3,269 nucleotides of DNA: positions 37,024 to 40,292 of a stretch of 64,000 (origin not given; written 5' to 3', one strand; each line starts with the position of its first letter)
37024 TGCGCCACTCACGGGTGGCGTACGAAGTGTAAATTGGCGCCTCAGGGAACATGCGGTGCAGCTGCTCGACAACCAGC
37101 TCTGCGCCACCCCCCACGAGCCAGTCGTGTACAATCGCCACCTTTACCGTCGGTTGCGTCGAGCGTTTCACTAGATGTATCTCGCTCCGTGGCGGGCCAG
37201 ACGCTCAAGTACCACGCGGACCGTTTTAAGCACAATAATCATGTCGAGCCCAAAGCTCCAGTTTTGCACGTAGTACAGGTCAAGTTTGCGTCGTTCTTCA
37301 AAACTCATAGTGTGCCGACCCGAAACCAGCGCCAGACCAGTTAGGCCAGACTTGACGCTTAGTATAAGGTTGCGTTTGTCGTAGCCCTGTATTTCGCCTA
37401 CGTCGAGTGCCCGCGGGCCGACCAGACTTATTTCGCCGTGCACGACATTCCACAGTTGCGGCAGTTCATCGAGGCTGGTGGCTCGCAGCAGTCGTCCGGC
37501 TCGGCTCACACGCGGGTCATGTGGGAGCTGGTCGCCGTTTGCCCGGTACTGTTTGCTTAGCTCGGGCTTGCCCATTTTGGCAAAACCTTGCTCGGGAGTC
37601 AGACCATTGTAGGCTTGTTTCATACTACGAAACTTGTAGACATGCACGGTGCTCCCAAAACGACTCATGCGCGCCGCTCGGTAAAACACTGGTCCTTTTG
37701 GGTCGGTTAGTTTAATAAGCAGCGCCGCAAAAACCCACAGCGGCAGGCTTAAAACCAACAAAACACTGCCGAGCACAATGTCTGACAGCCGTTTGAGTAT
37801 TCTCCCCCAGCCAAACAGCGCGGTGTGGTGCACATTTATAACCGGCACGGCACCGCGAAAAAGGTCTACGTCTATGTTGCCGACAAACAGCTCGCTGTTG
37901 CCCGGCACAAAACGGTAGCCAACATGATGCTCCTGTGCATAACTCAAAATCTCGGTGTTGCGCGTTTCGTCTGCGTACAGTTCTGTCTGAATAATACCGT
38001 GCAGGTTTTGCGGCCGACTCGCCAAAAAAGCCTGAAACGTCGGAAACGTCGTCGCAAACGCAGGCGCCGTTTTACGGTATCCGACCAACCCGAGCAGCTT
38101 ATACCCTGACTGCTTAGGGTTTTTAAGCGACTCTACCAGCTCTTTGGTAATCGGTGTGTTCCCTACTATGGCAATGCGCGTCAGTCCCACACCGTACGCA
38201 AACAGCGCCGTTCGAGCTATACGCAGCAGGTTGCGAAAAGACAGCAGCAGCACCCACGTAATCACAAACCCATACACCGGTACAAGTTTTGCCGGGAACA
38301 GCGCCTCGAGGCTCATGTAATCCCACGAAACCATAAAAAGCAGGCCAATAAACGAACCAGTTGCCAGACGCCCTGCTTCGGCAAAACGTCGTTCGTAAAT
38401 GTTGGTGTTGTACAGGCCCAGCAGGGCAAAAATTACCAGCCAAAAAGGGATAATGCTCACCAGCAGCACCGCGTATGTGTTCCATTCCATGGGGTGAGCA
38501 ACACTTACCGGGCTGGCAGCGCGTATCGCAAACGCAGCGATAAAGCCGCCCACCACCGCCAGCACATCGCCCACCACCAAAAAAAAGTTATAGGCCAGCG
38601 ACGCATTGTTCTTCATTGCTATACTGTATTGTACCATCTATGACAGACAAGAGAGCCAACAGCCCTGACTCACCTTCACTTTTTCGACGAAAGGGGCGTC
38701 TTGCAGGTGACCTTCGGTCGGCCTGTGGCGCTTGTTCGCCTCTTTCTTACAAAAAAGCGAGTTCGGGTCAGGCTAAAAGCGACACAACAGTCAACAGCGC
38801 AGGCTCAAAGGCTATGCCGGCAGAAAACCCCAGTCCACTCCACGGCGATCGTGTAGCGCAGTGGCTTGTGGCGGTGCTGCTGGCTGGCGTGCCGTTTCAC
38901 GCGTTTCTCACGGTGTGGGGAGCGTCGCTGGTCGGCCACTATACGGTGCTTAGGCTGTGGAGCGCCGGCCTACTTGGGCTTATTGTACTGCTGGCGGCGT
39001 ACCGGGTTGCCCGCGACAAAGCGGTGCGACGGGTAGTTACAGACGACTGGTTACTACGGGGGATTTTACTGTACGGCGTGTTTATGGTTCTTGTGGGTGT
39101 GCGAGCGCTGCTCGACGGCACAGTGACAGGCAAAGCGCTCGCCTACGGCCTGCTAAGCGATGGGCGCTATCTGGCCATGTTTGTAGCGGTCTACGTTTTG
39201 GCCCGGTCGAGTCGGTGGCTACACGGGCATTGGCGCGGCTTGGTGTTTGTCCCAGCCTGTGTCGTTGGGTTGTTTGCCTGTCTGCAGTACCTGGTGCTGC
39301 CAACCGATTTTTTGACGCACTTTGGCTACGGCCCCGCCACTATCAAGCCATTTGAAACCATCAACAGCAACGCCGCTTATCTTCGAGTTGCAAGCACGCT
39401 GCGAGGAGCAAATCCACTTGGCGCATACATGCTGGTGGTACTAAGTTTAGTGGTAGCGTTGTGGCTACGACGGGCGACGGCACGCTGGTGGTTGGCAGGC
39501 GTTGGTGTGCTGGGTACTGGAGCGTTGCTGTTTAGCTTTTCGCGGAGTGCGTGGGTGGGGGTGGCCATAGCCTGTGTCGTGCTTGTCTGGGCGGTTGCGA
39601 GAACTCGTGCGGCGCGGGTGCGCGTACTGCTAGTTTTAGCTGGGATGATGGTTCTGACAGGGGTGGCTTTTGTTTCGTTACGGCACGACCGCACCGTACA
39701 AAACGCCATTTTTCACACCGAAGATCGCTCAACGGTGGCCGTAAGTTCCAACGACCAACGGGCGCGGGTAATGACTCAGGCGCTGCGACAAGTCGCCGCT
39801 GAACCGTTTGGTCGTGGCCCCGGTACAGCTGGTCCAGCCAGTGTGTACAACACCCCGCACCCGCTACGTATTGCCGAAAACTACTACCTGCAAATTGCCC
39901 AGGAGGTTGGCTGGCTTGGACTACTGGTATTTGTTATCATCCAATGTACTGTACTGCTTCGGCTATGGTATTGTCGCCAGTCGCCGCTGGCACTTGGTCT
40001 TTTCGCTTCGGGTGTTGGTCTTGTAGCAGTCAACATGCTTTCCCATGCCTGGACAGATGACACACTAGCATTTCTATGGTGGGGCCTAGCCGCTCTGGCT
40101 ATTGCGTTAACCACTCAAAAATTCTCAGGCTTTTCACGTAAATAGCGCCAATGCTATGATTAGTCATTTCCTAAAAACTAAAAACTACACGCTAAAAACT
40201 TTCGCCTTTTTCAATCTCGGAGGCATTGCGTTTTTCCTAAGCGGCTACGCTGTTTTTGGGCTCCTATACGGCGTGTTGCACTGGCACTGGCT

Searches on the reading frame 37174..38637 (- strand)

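Call 52: search_protein_families(library=pfam, proteins=[window:37174-38637:-], max_evalue=0.01)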
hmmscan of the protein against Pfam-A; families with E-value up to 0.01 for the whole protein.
window:37174-38637:- (488 aa): 2 families
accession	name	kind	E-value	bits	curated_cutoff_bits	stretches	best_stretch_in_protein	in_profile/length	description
PF02397.22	Bac_transf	-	3.9e-52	176.8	27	1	282-477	1-178/179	Bacterial sugar transferase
PF13727.12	CoA_binding_3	-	9.4e-05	22.9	25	1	72-187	2-112/175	CoA-binding domain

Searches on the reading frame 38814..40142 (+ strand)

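Call 52: search_protein_families(library=pfam, proteins=[window:38814-40142:+], max_evalue=0.01)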
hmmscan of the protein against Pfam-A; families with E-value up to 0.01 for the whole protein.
window:38814-40142:+ (443 aa): 1 family
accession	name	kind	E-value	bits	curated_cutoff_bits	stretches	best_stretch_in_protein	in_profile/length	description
PF04932.20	Wzy_C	-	6.1e-18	65.5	31.7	1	232-374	4-149/149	O-Antigen ligase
